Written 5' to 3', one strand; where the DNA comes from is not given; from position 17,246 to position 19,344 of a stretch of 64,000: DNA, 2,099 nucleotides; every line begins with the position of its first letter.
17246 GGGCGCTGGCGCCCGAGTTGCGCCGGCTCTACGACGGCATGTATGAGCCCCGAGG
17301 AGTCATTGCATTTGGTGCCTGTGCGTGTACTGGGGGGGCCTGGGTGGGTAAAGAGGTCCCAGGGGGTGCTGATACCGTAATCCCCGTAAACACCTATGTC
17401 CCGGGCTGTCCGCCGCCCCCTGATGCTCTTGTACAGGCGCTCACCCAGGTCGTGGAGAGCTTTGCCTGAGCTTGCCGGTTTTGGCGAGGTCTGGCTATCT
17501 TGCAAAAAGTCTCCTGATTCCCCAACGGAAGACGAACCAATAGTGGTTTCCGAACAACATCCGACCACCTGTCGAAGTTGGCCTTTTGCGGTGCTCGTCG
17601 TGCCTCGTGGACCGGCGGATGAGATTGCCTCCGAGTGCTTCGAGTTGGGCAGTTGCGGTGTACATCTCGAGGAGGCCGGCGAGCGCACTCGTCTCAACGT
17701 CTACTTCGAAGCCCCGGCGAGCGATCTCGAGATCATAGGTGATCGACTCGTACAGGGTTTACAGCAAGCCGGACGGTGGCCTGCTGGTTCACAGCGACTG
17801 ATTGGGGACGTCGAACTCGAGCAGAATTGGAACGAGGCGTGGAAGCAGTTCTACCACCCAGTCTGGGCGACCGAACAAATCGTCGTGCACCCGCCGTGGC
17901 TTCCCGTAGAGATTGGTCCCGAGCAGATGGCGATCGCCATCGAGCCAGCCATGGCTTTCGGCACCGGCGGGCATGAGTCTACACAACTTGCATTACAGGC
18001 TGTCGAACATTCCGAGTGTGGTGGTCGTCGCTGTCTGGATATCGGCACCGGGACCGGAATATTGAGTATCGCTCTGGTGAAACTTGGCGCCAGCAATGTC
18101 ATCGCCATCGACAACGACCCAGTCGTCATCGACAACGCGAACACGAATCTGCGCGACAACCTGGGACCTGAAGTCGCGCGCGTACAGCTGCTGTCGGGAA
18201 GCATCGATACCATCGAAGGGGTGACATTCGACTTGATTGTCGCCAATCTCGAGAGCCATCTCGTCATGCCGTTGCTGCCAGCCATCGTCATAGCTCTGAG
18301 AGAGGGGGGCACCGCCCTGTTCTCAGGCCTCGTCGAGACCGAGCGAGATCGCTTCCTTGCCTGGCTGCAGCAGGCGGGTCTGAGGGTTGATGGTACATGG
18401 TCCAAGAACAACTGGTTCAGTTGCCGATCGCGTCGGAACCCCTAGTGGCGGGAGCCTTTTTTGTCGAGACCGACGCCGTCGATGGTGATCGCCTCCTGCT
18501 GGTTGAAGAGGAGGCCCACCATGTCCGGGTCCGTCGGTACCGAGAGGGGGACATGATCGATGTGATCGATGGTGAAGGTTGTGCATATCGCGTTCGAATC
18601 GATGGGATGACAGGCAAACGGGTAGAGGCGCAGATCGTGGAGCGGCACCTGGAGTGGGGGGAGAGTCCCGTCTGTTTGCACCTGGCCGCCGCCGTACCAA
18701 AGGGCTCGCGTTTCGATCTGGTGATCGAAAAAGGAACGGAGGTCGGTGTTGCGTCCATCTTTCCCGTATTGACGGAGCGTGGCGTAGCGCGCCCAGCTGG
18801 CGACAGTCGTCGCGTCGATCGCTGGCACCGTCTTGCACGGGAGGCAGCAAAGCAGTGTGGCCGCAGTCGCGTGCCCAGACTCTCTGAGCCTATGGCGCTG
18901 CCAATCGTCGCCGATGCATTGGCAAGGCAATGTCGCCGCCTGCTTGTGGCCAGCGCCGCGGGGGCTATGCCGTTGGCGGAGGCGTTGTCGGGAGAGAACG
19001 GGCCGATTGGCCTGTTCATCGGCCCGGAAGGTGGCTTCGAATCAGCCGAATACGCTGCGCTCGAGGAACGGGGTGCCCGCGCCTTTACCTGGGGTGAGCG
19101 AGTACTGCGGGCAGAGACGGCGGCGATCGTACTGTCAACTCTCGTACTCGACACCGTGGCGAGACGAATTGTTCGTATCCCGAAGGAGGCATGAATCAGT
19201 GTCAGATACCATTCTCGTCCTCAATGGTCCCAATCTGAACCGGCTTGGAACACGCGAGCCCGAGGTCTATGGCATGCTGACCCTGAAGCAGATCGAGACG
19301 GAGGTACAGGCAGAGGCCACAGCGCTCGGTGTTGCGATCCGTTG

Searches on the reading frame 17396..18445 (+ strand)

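Call 31: search_protein_families(library=pfam, proteins=[window:17396-18445:+], max_evalue=0.001)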
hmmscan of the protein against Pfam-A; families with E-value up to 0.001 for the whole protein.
window:17396-18445:+ (349 aa): 7 families
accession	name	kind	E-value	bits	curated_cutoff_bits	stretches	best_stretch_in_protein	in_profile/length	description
PF06325.19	PrmA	-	3.2e-51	175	22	1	139-347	91-295/296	Ribosomal protein L11 methyltransferase (PrmA)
PF13649.12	Methyltransf_25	-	9.5e-09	36.3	27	1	214-302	2-94/97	Methyltransferase domain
PF13847.12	Methyltransf_31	-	3.5e-07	30.5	27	1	210-284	4-81/145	Methyltransferase domain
PF08242.18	Methyltransf_12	-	8.4e-07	30.1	30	1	214-288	1-76/98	Methyltransferase domain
PF05175.20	MTS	-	1.7e-06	28.2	23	1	195-284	19-105/170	Methyltransferase small domain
PF08241.18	Methyltransf_11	-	3.5e-06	28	21.2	1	214-305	1-91/95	Methyltransferase domain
PF13489.12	Methyltransf_23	-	0.00011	22.4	27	1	210-284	23-88/164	Methyltransferase domain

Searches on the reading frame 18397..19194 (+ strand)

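Call 31: search_protein_families(library=pfam, proteins=[window:18397-19194:+], max_evalue=0.001)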
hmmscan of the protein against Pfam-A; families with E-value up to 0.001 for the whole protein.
window:18397-19194:+ (265 aa): 2 families
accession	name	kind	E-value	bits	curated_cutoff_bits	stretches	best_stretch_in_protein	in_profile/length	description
PF04452.19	Methyltrans_RNA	-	1.6e-40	138.9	23.9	1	89-249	2-163/165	RNA methyltransferase domain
PF20260.4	PUA_4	-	7.1e-08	32.9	23.9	1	37-80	3-47/48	RNA methyltransferase PUA domain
